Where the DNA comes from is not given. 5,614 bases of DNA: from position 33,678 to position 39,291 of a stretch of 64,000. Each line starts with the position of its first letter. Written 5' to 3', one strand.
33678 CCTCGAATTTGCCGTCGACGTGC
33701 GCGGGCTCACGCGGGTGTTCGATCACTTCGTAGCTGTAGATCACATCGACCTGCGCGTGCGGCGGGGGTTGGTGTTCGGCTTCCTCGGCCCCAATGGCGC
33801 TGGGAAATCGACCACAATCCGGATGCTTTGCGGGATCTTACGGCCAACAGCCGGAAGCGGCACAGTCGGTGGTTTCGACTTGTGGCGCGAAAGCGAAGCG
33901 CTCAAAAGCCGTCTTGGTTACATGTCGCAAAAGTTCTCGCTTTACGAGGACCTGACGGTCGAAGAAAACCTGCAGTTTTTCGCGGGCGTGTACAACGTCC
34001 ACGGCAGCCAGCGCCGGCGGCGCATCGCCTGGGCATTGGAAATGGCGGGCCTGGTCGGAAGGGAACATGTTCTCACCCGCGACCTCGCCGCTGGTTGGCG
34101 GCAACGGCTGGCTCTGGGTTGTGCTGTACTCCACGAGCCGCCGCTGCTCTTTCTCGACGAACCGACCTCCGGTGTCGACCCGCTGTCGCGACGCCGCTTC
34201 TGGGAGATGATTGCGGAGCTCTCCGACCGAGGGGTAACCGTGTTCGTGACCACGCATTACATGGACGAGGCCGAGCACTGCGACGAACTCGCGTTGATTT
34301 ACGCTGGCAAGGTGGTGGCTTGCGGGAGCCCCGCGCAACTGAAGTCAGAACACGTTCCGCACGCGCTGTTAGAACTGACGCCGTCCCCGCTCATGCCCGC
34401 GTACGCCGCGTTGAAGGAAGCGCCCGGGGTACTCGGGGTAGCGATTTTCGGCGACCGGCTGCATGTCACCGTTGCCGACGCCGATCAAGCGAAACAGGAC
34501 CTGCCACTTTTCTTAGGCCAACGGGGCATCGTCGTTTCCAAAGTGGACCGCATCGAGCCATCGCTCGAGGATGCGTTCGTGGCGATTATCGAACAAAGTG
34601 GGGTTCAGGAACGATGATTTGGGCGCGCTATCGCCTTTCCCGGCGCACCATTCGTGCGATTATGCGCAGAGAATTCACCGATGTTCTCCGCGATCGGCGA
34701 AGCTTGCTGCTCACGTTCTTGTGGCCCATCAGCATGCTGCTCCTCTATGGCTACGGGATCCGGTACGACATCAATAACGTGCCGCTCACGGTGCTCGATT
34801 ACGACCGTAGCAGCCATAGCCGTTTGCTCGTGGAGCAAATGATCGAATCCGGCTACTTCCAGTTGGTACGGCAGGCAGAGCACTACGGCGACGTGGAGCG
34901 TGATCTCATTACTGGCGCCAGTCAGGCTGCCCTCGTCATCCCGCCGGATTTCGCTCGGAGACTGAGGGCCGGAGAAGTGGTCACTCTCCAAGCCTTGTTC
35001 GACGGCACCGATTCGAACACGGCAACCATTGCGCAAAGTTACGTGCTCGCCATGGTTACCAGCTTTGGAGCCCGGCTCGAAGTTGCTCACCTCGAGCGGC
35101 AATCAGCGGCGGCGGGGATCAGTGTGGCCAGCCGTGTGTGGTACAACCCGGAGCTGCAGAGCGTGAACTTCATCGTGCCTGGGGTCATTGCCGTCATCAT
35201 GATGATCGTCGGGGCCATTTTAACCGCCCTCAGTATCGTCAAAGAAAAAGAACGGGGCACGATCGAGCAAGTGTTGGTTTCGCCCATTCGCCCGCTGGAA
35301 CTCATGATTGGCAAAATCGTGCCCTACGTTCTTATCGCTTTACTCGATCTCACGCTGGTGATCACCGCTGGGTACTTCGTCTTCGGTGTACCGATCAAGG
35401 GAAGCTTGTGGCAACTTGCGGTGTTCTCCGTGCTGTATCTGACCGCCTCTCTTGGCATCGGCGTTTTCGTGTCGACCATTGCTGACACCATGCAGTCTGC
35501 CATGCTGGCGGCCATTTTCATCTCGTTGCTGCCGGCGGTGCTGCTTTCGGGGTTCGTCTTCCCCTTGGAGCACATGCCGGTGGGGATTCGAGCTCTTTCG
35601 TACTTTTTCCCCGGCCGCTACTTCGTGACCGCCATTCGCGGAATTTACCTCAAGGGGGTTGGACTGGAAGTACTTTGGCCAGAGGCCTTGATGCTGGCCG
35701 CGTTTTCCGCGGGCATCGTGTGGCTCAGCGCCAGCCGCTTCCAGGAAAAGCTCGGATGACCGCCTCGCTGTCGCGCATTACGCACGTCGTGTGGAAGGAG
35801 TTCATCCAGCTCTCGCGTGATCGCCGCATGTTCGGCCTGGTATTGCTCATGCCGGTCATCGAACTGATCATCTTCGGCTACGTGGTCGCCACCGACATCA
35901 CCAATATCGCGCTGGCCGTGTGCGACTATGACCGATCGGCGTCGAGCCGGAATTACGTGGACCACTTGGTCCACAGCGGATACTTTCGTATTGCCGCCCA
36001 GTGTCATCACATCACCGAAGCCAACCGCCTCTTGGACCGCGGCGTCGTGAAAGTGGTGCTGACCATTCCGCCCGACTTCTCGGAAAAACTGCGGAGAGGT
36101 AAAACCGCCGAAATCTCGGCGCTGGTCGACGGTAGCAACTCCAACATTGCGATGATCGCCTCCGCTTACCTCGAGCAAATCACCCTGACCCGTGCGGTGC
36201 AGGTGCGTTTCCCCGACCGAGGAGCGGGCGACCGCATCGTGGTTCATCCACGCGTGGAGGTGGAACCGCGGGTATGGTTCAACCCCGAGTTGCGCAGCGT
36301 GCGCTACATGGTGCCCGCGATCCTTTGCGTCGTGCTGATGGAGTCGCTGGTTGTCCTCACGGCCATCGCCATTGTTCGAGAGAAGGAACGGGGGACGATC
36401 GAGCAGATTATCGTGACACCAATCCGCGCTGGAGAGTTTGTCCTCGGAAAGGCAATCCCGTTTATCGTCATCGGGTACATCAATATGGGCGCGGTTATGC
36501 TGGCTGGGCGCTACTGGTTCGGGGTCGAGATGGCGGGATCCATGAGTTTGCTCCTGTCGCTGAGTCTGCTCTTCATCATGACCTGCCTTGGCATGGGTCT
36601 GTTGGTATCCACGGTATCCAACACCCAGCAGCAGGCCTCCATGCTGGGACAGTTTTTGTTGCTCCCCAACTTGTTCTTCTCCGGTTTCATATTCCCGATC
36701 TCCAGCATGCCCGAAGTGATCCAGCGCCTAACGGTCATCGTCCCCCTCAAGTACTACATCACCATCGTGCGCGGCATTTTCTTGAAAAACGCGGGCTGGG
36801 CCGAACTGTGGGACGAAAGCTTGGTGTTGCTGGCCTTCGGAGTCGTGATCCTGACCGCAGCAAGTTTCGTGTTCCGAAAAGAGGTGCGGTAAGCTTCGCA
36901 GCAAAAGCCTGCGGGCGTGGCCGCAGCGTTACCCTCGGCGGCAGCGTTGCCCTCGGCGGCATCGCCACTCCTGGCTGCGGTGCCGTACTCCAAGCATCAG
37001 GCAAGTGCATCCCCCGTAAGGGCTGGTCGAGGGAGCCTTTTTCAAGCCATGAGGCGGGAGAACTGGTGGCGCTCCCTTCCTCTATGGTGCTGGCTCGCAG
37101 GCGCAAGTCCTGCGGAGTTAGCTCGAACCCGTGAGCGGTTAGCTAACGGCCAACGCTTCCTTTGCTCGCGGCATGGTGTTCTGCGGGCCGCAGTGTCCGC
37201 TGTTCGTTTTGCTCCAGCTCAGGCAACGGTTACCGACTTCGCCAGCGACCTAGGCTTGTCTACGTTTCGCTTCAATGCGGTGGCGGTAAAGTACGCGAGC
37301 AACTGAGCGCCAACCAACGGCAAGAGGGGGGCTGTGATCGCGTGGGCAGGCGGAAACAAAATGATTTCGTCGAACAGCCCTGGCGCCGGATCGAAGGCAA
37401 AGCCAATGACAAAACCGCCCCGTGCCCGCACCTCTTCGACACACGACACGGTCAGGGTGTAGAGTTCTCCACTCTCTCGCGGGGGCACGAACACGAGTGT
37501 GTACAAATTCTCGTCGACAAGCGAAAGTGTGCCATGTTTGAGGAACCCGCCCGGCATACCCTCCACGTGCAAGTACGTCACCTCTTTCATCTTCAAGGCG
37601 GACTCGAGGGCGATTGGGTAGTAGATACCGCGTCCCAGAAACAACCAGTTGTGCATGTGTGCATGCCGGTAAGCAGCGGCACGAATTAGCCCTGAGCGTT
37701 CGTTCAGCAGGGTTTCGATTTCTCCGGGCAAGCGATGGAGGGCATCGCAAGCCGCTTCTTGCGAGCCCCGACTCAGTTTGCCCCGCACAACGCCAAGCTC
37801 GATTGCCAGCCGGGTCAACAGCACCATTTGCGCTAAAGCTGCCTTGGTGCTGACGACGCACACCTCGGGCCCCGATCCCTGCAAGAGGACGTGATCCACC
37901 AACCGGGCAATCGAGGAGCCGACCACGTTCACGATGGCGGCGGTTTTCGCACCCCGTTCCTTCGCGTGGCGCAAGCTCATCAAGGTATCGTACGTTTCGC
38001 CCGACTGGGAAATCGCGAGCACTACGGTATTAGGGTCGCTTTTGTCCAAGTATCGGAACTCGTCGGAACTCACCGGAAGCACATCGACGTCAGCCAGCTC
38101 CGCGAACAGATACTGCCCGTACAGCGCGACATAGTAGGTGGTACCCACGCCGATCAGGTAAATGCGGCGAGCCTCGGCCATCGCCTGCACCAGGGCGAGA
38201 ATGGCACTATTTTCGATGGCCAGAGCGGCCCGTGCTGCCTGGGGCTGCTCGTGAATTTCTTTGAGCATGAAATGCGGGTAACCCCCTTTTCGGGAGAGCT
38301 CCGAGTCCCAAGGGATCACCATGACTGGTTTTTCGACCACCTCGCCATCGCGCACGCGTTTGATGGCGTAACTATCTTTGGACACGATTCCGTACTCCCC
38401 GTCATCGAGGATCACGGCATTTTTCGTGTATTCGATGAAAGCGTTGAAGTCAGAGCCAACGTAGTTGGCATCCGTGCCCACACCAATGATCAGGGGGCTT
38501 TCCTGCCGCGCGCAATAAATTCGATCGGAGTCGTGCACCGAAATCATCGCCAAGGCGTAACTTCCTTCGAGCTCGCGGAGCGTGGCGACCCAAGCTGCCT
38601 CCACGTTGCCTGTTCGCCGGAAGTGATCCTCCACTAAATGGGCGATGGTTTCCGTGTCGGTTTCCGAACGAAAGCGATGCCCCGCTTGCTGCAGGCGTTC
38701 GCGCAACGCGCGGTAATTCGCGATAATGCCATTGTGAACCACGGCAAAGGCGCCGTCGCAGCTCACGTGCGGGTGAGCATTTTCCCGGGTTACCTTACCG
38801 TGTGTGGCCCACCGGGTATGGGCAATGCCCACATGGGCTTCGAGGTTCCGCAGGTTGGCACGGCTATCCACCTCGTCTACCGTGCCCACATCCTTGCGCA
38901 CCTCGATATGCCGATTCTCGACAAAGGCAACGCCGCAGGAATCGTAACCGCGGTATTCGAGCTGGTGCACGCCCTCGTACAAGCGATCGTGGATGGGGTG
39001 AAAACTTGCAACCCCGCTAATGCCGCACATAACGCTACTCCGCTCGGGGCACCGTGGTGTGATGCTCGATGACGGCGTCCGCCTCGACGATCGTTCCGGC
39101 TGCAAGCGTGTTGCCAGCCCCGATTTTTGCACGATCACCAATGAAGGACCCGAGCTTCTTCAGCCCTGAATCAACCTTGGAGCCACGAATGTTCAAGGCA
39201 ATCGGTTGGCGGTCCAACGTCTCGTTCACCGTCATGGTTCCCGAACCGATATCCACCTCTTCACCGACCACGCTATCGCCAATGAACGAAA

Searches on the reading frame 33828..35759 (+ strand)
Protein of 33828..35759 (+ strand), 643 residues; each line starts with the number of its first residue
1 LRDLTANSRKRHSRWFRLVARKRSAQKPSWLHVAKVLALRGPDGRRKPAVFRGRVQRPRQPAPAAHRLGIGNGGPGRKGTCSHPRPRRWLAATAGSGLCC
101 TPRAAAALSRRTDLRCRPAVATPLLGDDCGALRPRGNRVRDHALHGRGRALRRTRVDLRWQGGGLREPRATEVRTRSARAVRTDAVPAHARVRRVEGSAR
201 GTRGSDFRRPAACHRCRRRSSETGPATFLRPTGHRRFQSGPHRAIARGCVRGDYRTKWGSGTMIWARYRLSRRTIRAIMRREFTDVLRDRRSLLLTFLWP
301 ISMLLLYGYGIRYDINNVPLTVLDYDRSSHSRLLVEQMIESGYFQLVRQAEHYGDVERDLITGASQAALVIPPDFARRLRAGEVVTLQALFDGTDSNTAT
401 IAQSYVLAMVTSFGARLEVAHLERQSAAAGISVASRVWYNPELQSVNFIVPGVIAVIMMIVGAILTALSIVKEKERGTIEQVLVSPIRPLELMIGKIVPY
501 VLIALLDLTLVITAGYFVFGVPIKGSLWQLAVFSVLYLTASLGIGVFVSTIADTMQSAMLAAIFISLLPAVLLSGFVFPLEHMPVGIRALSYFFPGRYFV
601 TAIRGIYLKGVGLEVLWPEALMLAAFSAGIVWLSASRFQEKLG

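Call 58: search_protein_families(library=pfam, proteins=[window:33828-35759:+], max_evalue=0.001)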
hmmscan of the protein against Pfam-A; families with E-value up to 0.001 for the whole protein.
window:33828-35759:+ (643 aa): 3 families
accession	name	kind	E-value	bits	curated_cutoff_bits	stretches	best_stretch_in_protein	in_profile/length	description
PF12698.13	ABC2_membrane_3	-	7.2e-51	173.7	31.6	1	292-635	3-346/347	ABC-2 family transporter protein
PF01061.29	ABC2_membrane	-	6.4e-28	98.2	26.9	1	443-607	51-210/211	ABC-2 type transporter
PF12679.13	ABC2_membrane_2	-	1e-16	61.5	27.2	1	277-579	2-205/283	ABC-2 family transporter protein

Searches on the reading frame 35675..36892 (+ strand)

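Call 58: search_protein_families(library=pfam, proteins=[window:35675-36892:+], max_evalue=0.001)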
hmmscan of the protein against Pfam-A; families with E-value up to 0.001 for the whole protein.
window:35675-36892:+ (405 aa): 3 families
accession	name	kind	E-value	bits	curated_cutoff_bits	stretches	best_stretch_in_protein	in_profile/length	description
PF12698.13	ABC2_membrane_3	-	5.8e-47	160.9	31.6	1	53-397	4-346/347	ABC-2 family transporter protein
PF01061.29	ABC2_membrane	-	3.2e-28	99.1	26.9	1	214-370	52-211/211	ABC-2 type transporter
PF12679.13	ABC2_membrane_2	-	3.7e-17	62.9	27.2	1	38-402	3-280/283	ABC-2 family transporter protein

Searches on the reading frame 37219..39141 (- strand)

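Call 58: search_protein_families(library=pfam, proteins=[window:37219-39141:-], max_evalue=0.001)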
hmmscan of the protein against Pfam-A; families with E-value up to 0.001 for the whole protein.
window:37219-39141:- (640 aa): 4 families
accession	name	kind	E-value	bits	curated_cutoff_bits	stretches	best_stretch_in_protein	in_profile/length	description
PF01380.27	SIS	-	4.8e-39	133.6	25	2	321-446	2-129/131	SIS domain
PF13522.11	GATase_6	-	7e-22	78.3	27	1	101-230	9-129/130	Glutamine amidotransferase domain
PF13537.11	GATase_7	-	1.3e-17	64.4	25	1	118-235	9-121/123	Glutamine amidotransferase domain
PF13230.11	GATase_4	-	1.9e-06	27.5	23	1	67-175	34-142/272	Glutamine amidotransferases class-II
